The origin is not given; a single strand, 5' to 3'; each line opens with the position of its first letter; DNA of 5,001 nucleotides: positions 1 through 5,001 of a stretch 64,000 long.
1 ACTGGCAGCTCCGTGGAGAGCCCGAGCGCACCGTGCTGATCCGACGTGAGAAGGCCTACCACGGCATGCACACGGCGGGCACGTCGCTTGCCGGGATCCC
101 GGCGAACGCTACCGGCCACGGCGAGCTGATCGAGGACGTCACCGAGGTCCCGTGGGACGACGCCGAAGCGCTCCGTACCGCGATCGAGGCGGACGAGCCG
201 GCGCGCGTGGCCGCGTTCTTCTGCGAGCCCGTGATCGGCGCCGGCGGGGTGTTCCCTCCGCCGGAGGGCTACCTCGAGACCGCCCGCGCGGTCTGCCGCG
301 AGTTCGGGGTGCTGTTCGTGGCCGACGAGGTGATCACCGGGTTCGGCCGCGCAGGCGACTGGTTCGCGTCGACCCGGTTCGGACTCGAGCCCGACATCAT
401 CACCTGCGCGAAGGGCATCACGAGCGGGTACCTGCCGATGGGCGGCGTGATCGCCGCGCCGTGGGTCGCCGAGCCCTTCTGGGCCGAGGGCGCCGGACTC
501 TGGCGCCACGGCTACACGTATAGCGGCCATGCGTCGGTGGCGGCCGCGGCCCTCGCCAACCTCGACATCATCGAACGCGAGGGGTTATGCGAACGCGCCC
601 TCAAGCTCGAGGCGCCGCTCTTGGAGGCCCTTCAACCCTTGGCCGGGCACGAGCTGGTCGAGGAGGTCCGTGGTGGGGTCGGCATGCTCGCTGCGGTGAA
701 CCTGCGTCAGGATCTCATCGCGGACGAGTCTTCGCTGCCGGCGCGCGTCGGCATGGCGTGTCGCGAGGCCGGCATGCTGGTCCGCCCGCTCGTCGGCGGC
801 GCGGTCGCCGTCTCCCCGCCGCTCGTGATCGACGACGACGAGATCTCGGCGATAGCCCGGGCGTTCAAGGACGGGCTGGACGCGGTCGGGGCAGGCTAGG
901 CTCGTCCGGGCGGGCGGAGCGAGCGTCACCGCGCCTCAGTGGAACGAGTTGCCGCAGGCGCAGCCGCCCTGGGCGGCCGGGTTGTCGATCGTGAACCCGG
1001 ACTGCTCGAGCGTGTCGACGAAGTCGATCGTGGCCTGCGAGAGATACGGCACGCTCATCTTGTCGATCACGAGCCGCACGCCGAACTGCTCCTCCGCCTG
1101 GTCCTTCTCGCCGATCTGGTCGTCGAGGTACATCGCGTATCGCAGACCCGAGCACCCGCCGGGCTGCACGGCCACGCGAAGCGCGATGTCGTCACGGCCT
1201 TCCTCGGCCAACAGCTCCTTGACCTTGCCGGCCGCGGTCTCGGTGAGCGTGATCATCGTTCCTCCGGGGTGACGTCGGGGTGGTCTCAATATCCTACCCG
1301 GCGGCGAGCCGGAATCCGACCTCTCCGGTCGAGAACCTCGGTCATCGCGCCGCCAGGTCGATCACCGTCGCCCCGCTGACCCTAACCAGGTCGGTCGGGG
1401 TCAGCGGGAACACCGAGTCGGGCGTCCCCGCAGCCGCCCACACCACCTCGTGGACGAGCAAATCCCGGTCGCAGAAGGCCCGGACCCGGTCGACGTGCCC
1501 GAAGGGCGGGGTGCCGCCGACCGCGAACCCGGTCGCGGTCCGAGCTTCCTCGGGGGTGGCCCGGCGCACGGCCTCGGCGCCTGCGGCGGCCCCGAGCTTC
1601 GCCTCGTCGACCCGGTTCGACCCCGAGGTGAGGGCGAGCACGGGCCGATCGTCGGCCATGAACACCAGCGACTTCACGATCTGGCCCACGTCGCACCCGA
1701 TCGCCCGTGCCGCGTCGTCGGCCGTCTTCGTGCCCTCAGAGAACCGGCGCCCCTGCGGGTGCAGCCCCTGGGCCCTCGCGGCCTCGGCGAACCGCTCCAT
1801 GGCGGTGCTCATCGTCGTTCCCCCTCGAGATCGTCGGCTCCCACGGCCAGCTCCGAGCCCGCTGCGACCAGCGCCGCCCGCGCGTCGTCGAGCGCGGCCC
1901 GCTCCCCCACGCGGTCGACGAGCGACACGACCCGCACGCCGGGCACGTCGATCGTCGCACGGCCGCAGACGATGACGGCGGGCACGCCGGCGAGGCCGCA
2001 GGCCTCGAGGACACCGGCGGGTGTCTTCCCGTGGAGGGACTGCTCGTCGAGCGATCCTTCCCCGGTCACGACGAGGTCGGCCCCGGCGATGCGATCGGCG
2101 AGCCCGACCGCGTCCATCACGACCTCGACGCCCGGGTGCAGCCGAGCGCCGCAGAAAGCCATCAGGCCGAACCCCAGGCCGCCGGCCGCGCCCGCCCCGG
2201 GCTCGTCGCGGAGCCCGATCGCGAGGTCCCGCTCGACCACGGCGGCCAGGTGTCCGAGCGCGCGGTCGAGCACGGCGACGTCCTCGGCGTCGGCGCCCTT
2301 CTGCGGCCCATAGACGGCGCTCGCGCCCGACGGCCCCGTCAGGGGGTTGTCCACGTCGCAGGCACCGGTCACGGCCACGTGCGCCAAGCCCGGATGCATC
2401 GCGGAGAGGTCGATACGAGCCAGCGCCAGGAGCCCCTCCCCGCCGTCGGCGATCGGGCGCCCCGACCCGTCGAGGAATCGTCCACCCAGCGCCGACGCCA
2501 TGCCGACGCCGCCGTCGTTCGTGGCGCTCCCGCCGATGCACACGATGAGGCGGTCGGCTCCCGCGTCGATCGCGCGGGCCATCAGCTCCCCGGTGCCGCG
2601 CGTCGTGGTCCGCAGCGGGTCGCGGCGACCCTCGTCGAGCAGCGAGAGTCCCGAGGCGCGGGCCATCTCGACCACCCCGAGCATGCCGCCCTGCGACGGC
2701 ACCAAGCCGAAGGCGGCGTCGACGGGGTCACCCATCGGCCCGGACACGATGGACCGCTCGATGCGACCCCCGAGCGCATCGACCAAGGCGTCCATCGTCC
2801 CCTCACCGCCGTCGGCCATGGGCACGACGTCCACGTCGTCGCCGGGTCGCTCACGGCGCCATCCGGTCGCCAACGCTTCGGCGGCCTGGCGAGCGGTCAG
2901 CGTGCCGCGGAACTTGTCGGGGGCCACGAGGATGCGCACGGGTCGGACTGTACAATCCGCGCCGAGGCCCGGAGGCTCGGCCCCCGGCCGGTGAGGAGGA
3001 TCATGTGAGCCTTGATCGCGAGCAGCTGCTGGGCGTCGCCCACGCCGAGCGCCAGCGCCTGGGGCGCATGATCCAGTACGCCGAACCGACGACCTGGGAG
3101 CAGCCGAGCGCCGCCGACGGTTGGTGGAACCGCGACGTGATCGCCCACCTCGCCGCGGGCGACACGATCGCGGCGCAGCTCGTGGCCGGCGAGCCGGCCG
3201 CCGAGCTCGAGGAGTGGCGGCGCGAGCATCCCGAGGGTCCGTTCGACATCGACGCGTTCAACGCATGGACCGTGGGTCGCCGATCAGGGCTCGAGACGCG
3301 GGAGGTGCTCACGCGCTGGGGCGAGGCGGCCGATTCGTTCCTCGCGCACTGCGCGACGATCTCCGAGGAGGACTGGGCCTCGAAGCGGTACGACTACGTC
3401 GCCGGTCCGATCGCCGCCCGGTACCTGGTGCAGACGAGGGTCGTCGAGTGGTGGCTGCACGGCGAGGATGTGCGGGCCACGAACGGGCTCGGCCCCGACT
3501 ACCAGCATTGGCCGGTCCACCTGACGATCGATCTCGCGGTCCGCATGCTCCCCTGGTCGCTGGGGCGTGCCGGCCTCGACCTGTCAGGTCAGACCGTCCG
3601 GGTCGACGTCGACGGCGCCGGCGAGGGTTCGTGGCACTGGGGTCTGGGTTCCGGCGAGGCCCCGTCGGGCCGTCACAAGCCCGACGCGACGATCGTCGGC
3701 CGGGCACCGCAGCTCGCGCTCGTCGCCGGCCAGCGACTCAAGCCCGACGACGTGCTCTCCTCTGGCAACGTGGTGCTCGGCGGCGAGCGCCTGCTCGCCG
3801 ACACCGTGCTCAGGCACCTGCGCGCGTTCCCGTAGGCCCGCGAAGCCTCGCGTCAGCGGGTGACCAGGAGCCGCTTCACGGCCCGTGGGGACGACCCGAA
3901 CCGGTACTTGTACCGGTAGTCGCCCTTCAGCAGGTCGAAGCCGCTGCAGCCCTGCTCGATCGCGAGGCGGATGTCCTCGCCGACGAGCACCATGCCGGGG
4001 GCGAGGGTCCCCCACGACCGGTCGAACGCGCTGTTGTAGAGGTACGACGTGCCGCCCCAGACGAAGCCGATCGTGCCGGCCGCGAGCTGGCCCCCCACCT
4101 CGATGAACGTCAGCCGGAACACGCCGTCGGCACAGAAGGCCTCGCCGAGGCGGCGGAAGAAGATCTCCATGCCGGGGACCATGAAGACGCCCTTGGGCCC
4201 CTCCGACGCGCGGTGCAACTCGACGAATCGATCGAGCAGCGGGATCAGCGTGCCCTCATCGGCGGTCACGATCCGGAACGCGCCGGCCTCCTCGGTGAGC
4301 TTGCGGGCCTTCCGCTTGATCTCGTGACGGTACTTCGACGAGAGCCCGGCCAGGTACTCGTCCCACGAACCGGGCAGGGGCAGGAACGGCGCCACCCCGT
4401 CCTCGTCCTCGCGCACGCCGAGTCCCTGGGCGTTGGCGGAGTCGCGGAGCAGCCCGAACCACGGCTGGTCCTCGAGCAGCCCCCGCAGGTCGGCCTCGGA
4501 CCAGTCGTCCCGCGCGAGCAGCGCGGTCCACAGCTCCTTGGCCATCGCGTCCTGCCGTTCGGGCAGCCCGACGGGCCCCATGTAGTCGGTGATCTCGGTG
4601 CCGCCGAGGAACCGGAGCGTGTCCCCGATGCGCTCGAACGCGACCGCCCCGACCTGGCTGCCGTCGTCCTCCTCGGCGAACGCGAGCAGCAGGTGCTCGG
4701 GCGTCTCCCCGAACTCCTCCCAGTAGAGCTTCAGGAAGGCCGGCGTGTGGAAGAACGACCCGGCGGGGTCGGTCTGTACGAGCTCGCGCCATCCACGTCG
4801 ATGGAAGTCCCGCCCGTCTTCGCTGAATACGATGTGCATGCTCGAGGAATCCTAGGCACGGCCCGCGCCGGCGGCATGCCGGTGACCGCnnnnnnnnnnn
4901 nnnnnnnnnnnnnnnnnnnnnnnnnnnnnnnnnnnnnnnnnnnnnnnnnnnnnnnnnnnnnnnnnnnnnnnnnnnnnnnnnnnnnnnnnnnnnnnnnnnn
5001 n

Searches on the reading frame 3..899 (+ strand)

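Call 47: search_protein_families(library=pfam, proteins=[window:3-899:+], max_evalue=0.0001)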
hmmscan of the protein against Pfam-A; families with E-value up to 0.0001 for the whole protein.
window:3-899:+ (298 aa): 1 family
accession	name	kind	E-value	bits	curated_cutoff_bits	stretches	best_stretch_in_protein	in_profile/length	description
PF00202.27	Aminotran_3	-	3.7e-56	191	30.5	1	4-290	112-401/403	Aminotransferase class-III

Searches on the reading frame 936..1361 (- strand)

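Call 47: search_protein_families(library=pfam, proteins=[window:936-1361:-], max_evalue=0.0001)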
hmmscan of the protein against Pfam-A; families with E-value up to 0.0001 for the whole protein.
window:936-1361:- (141 aa): 1 family
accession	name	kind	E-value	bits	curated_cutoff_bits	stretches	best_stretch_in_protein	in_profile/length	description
PF01521.26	Fe-S_biosyn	-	1.8e-18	67.2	26.3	1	37-138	3-110/110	Iron-sulphur cluster biosynthesis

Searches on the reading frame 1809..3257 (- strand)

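Call 47: search_protein_families(library=pfam, proteins=[window:1809-3257:-], max_evalue=0.0001)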
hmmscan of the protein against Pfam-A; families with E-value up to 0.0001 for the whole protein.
window:1809-3257:- (482 aa): 1 family
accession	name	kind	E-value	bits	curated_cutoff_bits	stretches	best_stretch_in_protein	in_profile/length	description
PF02595.20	Gly_kinase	-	6.2e-127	424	23.3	1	109-441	1-331/372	Glycerate kinase family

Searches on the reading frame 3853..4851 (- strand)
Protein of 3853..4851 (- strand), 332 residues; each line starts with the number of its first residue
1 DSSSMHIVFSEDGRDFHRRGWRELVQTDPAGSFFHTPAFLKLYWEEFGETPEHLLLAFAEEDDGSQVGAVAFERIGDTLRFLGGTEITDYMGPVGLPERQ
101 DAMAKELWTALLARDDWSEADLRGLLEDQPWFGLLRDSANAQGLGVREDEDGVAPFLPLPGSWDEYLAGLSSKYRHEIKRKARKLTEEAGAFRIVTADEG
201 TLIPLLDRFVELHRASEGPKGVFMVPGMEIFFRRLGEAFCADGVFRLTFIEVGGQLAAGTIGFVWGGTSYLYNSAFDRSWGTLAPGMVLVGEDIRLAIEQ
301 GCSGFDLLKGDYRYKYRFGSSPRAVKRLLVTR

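Call 47: search_protein_families(library=pfam, proteins=[window:3853-4851:-], max_evalue=0.0001)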
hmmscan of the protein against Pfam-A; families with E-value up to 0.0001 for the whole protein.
window:3853-4851:- (332 aa): 1 family
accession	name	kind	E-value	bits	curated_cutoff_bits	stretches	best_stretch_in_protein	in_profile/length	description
PF13480.13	Acetyltransf_6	-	4.4e-30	105.2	22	1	172-315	1-142/143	Acetyltransferase (GNAT) domain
